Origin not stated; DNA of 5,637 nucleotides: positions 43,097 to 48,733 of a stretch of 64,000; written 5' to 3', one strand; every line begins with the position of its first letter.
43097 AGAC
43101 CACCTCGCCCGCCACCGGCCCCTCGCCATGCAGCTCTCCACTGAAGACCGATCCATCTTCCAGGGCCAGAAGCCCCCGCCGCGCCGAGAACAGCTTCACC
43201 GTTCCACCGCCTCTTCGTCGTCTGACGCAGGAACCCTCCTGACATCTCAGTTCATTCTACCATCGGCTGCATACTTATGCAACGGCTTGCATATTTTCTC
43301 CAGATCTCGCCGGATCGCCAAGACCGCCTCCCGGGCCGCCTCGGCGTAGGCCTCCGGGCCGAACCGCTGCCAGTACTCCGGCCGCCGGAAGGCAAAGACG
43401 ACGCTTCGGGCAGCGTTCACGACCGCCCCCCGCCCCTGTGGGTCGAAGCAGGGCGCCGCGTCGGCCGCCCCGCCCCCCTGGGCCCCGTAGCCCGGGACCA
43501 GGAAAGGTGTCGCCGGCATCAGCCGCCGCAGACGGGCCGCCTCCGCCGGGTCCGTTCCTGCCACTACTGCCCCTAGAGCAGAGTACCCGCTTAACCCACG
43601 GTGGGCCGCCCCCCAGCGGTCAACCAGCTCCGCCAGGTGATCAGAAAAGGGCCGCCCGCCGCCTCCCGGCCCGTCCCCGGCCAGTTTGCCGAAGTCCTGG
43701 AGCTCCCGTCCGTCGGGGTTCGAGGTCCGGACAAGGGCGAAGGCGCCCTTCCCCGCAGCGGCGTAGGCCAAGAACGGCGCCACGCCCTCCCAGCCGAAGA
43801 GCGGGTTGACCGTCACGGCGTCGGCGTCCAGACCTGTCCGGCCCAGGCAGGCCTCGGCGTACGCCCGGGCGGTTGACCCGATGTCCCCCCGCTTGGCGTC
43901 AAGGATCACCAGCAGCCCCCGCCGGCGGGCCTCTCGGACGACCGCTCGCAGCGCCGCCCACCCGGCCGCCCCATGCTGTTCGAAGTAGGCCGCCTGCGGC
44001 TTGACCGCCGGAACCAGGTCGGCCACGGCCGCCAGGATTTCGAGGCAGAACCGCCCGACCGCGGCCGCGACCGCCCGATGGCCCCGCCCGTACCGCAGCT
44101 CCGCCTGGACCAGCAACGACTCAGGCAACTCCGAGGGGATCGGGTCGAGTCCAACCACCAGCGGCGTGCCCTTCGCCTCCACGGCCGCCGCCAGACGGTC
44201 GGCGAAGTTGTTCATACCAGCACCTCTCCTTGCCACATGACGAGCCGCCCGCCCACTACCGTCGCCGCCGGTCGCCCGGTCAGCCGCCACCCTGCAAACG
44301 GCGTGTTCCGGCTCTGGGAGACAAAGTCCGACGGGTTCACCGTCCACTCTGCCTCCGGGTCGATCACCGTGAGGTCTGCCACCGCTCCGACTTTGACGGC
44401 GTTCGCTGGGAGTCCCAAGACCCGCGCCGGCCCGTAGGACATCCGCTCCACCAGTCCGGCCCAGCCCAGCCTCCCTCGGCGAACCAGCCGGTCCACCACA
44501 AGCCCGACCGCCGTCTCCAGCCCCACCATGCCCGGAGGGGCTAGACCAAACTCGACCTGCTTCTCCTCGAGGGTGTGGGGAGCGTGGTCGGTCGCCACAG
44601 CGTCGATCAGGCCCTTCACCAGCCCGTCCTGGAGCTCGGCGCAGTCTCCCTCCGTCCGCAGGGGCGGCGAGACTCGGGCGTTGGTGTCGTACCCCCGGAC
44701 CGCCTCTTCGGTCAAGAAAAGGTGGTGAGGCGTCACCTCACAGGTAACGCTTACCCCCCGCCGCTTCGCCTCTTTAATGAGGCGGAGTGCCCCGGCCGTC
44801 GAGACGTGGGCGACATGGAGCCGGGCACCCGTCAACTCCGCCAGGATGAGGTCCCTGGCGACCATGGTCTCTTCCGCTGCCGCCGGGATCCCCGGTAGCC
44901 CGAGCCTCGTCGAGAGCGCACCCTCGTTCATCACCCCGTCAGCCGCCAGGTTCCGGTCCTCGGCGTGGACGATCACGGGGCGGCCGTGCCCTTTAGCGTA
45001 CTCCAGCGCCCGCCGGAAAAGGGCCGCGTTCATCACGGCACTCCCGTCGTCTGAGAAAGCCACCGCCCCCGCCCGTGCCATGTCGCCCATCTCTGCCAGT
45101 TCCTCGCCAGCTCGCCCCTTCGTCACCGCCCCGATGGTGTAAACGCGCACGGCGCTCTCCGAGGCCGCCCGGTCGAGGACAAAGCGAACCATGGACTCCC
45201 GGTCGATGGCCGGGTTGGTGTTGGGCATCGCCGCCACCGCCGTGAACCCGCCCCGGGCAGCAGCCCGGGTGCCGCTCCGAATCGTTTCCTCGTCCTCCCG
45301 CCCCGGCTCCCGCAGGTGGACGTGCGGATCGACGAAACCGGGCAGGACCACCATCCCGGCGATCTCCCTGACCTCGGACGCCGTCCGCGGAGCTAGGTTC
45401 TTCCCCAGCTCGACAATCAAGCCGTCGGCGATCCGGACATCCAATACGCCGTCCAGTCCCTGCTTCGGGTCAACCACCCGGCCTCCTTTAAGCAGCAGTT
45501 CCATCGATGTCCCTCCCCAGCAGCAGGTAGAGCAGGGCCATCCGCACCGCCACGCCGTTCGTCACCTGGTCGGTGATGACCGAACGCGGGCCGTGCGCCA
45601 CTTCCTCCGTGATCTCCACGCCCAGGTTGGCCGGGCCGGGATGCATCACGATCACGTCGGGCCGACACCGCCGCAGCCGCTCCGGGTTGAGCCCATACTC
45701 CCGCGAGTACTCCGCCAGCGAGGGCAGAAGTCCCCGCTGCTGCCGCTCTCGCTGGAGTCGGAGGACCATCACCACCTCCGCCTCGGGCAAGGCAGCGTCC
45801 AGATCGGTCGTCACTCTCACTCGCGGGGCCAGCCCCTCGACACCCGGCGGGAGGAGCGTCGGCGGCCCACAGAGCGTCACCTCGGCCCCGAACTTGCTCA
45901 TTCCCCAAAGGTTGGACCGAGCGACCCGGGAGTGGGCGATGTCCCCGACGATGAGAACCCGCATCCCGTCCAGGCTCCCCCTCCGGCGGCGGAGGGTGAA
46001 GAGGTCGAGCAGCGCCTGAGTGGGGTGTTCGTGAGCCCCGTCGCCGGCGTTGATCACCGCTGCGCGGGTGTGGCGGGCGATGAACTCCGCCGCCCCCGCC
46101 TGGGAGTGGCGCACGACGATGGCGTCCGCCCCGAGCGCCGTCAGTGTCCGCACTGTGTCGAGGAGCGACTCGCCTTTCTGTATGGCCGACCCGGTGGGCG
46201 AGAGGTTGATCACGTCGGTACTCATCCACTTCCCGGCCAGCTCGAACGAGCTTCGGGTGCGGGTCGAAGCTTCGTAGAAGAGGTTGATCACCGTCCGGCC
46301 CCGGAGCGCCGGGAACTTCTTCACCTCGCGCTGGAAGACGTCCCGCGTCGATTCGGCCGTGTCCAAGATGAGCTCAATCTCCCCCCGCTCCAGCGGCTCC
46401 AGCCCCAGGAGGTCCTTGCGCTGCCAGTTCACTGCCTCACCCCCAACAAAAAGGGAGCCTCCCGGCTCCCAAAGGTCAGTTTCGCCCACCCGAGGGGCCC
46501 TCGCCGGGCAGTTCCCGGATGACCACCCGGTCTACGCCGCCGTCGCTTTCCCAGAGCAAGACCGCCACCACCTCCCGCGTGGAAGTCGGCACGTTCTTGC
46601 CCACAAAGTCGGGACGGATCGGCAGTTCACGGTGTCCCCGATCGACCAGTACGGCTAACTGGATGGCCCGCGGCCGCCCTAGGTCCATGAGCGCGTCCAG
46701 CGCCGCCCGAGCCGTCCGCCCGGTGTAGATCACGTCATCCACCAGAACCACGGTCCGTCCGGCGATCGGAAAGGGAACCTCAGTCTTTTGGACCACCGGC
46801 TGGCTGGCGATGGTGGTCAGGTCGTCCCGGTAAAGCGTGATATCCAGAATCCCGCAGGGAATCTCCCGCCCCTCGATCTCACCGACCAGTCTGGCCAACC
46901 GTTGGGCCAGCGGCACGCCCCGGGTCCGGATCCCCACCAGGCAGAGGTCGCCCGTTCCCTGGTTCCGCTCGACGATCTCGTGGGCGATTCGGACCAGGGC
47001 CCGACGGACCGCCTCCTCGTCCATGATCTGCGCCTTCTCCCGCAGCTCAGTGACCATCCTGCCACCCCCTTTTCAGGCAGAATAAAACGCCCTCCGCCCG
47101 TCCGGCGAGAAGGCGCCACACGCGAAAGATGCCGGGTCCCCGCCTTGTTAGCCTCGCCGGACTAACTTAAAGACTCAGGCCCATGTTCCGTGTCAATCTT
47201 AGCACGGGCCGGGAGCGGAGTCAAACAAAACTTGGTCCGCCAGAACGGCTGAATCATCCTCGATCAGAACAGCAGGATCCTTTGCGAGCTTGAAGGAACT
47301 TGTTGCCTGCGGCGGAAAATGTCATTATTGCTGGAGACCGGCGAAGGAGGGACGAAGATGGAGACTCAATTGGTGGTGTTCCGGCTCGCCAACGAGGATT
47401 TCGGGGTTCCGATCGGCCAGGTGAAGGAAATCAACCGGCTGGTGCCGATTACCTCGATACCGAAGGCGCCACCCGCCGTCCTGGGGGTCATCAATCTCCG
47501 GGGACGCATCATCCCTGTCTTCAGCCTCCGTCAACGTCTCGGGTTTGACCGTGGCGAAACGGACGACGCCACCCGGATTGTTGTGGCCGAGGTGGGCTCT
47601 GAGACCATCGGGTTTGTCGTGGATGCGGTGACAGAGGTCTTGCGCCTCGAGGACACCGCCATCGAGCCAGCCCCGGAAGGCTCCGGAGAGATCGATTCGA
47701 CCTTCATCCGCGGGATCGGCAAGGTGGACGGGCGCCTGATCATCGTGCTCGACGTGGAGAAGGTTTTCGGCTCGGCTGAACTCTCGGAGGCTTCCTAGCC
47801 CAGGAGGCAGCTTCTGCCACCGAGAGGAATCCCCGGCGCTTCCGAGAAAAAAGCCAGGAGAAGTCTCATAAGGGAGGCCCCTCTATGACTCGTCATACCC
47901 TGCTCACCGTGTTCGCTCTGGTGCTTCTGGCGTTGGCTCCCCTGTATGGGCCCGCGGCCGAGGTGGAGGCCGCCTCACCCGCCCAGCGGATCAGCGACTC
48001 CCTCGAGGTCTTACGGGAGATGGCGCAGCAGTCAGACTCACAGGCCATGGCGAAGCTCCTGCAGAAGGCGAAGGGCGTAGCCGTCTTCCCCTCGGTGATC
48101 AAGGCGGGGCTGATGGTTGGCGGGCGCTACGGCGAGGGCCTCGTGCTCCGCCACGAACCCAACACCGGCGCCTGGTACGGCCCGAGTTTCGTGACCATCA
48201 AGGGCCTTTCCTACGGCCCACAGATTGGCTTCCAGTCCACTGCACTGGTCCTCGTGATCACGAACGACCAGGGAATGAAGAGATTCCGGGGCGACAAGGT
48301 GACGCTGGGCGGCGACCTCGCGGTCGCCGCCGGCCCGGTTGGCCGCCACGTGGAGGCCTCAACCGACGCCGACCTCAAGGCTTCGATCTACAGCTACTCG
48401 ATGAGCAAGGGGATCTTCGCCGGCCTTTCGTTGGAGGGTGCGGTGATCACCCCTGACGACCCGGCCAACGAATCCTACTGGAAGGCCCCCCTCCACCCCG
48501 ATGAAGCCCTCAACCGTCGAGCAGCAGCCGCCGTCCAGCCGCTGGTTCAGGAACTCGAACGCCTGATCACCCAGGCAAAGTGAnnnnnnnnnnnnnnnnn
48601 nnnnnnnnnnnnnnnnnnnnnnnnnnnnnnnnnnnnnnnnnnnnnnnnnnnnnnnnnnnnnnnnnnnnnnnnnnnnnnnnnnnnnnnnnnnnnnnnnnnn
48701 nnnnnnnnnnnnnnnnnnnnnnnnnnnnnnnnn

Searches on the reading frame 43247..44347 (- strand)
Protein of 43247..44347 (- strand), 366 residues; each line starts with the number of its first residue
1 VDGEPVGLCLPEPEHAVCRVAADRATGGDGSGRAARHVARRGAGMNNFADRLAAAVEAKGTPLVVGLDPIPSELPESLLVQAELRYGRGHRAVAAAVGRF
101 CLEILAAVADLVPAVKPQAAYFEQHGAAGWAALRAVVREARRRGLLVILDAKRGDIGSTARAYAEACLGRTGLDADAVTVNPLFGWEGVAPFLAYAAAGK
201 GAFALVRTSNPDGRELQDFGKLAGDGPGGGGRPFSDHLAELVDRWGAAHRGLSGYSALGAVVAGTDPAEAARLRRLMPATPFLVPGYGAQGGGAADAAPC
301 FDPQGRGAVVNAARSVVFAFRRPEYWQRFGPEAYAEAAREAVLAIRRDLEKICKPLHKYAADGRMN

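Call 74: search_protein_families(library=pfam, proteins=[window:43247-44347:-], max_evalue=0.00001)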
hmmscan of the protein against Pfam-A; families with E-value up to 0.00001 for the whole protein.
window:43247-44347:- (366 aa): 1 family
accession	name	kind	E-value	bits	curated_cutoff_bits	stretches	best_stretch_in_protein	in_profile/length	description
PF00215.30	OMPdecase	-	5.1e-22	79.3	27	1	63-299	3-187/221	Orotidine 5'-phosphate decarboxylase / HUMPS family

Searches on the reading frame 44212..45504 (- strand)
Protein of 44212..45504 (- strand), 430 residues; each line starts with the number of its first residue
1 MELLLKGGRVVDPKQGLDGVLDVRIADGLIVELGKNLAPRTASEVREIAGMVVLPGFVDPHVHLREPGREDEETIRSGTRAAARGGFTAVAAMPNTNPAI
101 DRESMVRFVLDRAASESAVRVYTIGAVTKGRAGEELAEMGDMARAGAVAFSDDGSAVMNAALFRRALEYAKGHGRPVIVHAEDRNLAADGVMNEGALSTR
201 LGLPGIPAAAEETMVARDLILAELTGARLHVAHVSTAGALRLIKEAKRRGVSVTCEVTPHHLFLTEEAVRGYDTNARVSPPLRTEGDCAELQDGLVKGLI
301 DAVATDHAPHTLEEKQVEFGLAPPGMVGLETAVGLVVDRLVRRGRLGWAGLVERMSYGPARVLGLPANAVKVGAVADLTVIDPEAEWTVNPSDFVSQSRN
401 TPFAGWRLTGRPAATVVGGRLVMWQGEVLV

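Call 46: search_protein_families(library=pfam, proteins=[window:44212-45504:-], max_evalue=0.00001)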
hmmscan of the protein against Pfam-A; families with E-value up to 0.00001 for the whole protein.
window:44212-45504:- (430 aa): 3 families
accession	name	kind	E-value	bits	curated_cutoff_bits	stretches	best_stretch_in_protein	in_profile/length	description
PF01979.26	Amidohydro_1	-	3.4e-26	92.7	25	1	52-422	1-345/345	Amidohydrolase family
PF12890.13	DHOase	-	4.7e-10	40.2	21.2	1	52-236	3-139/142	Dihydro-orotase-like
PF07969.17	Amidohydro_3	-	7.3e-08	32.7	29.7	0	223-422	303-471/472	Amidohydrolase family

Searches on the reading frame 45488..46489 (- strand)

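Call 46: search_protein_families(library=pfam, proteins=[window:45488-46489:-], max_evalue=0.00001)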
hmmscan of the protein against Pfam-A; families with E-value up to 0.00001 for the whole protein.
window:45488-46489:- (333 aa): 2 families
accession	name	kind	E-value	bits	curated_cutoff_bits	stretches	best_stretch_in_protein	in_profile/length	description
PF02729.26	OTCace_N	-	2.3e-42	145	29.9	1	25-167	1-147/148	Aspartate/ornithine carbamoyltransferase, carbamoyl-P binding domain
PF00185.30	OTCace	-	2.2e-27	96.5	29.4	1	174-323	1-157/157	Aspartate/ornithine carbamoyltransferase, Asp/Orn binding domain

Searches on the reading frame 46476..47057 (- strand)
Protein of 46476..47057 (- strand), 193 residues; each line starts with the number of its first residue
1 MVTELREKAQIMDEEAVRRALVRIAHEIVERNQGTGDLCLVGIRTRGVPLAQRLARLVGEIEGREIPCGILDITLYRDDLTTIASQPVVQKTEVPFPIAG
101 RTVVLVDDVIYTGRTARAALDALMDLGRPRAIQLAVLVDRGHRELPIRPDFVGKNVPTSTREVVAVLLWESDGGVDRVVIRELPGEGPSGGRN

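Call 46: search_protein_families(library=pfam, proteins=[window:46476-47057:-], max_evalue=0.00001)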
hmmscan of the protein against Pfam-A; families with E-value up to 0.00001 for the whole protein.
window:46476-47057:- (193 aa): 2 families
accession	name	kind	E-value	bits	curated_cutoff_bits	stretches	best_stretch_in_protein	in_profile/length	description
PF00156.33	Pribosyltran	-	4.9e-22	78.4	26.3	1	10-153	4-140/158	Phosphoribosyl transferase domain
PF14681.12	UPRTase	-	3e-06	27.3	27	1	37-138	67-159/206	Uracil phosphoribosyltransferase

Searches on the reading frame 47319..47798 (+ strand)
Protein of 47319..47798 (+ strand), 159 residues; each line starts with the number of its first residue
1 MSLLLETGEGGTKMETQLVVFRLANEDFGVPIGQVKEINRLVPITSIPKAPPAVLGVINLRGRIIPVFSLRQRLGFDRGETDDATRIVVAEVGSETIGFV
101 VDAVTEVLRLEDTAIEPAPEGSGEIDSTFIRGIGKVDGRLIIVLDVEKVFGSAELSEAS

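Call 46: search_protein_families(library=pfam, proteins=[window:47319-47798:+], max_evalue=0.00001)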
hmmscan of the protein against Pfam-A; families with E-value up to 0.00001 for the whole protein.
window:47319-47798:+ (159 aa): 1 family
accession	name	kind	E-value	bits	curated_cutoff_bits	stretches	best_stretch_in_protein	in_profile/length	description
PF01584.24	CheW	-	2.5e-43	147.5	23.5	1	17-153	1-137/138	CheW-like domain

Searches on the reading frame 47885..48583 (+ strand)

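Call 46: search_protein_families(library=pfam, proteins=[window:47885-48583:+], max_evalue=0.00001)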
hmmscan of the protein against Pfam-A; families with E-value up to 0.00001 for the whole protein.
window:47885-48583:+ (232 aa): 1 family
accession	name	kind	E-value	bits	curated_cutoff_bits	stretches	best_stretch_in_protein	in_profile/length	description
PF04366.17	Ysc84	-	2.5e-35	121.4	25.1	1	107-226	2-126/127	Las17-binding protein actin regulator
